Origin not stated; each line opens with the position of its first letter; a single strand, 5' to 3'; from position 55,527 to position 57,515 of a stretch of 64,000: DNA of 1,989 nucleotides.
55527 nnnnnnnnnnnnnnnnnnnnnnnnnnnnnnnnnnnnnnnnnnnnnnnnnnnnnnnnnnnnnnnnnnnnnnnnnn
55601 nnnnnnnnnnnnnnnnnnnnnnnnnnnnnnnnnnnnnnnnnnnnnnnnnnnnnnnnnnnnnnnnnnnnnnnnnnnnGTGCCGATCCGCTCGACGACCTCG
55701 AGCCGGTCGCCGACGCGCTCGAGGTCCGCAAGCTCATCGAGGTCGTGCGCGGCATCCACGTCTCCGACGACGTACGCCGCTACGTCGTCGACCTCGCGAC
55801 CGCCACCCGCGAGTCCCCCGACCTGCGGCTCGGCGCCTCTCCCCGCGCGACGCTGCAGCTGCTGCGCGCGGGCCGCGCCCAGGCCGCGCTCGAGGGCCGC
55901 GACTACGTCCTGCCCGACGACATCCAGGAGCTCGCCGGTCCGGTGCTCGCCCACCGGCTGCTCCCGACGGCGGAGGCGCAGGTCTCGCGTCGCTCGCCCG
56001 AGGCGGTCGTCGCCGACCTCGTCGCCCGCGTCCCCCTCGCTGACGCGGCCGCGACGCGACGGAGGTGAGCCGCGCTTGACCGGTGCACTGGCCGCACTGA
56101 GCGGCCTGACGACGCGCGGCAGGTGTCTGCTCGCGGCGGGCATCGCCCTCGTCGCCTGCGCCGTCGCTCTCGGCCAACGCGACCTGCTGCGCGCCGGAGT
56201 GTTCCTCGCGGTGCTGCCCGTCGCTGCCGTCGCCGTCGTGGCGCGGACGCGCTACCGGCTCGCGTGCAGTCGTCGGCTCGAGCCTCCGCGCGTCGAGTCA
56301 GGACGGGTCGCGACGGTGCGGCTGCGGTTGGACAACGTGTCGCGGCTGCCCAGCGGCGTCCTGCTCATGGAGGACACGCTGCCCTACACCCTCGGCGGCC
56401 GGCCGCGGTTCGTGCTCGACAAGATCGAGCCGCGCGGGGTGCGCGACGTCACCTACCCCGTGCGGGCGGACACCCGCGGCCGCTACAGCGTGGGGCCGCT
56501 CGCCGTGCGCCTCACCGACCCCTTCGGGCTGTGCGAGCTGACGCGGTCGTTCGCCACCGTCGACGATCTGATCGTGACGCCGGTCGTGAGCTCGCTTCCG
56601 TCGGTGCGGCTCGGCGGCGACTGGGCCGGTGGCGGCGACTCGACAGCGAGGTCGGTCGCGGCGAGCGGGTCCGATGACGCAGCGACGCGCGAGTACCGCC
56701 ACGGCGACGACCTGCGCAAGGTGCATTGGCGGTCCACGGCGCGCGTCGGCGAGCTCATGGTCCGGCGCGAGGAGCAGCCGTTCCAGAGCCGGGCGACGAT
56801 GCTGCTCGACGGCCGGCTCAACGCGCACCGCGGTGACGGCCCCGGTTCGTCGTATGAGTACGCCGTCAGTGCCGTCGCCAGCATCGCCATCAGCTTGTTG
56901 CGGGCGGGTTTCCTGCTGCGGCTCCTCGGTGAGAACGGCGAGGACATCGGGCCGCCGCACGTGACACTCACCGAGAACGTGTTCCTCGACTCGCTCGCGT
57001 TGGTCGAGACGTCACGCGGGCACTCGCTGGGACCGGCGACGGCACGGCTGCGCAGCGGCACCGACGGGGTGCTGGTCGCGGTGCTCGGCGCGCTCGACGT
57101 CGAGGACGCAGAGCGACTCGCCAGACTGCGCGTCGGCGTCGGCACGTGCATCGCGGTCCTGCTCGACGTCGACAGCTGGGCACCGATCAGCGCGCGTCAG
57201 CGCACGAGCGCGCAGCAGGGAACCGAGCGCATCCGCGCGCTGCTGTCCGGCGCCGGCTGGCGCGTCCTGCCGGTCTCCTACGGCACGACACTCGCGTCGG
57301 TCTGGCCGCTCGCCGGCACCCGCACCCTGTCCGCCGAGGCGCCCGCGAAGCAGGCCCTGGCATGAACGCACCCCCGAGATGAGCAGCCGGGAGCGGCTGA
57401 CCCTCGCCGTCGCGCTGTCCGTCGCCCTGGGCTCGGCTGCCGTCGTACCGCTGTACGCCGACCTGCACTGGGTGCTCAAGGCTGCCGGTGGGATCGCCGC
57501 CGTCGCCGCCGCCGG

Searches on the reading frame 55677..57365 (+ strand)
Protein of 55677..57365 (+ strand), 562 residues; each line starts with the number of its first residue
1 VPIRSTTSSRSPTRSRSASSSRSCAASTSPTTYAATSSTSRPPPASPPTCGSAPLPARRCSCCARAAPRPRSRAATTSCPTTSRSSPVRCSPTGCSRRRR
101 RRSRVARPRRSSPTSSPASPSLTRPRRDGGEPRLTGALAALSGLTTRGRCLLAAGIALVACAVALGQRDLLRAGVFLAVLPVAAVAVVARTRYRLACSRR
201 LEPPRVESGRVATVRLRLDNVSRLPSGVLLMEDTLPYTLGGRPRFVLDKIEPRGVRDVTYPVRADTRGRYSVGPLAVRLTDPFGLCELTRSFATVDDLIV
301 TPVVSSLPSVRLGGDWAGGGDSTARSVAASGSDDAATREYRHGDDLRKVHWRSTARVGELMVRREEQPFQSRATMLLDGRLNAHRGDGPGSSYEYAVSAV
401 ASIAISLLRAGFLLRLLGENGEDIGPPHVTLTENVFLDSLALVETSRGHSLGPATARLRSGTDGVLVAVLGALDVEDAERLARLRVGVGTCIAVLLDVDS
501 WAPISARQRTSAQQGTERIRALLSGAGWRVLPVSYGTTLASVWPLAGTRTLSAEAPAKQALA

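Call 65: search_protein_families(library=pfam, proteins=[window:55677-57365:+], max_evalue=0.001)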
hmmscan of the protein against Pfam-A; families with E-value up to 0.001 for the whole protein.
window:55677-57365:+ (562 aa): 1 family
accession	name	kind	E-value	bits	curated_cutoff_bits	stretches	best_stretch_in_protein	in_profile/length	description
PF01882.25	DUF58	-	1.7e-10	40.9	23.4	1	337-420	2-85/216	Protein of unknown function DUF58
